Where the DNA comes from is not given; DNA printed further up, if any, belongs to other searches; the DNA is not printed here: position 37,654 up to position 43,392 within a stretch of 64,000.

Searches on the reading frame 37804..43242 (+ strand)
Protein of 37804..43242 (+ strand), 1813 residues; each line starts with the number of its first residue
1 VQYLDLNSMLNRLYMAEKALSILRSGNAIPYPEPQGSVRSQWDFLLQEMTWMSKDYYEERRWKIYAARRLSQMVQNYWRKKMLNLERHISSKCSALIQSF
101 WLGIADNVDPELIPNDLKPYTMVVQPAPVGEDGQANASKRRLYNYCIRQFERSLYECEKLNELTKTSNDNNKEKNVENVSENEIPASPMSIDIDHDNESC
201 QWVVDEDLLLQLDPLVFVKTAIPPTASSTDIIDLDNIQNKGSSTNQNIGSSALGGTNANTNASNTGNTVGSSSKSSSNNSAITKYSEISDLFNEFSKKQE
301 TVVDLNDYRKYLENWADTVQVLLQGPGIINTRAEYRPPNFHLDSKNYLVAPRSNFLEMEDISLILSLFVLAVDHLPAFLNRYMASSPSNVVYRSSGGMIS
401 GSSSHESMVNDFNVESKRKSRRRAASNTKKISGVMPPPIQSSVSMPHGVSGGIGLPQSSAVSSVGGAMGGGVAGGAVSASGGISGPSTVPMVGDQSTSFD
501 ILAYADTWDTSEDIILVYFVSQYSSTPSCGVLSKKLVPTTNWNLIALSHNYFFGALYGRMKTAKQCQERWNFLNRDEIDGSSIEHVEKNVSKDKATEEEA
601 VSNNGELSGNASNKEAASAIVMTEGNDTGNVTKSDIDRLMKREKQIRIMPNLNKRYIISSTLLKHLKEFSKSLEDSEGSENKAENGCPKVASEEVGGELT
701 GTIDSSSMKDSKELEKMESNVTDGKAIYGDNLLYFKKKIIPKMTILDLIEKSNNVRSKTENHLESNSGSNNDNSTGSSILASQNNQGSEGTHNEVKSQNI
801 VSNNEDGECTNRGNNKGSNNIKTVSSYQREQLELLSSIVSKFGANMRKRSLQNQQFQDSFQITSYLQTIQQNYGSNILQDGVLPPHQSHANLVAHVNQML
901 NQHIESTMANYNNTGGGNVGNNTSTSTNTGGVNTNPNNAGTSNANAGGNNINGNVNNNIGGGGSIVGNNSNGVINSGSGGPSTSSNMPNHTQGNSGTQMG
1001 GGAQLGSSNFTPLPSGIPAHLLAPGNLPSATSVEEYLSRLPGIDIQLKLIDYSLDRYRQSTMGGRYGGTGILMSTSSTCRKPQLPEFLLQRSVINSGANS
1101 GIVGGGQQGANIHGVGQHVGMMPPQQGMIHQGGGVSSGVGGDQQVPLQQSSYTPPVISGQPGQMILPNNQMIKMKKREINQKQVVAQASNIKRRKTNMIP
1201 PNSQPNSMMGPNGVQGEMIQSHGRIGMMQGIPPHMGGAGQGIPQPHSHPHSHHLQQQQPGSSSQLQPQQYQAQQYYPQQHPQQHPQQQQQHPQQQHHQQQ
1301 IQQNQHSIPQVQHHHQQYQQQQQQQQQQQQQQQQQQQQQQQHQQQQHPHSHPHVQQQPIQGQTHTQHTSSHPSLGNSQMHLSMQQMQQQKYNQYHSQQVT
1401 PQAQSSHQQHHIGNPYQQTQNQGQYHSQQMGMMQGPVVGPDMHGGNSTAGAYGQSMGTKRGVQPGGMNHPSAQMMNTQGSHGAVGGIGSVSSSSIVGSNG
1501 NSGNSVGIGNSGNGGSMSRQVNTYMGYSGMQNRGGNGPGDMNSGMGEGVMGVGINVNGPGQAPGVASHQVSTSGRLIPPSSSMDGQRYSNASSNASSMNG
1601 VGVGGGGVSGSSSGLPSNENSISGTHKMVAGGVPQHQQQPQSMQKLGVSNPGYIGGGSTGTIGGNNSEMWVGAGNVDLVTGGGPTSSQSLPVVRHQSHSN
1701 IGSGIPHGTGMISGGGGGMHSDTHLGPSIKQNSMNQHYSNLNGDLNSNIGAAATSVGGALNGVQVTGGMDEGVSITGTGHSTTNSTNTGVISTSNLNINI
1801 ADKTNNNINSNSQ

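Call 7: search_protein_families(library=pfam, proteins=[window:37804-43242:+], max_evalue=0.001)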
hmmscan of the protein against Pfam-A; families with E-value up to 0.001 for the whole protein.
window:37804-43242:+ (1813 aa): 2 families
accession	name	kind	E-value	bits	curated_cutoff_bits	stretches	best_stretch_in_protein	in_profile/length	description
PF07529.18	HSA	-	2.3e-12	47.4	23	1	33-81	3-51/71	HSA domain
PF13921.12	Myb_DNA-bind_6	-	0.00013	22.5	22.9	1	508-574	1-44/60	Myb-like DNA-binding domain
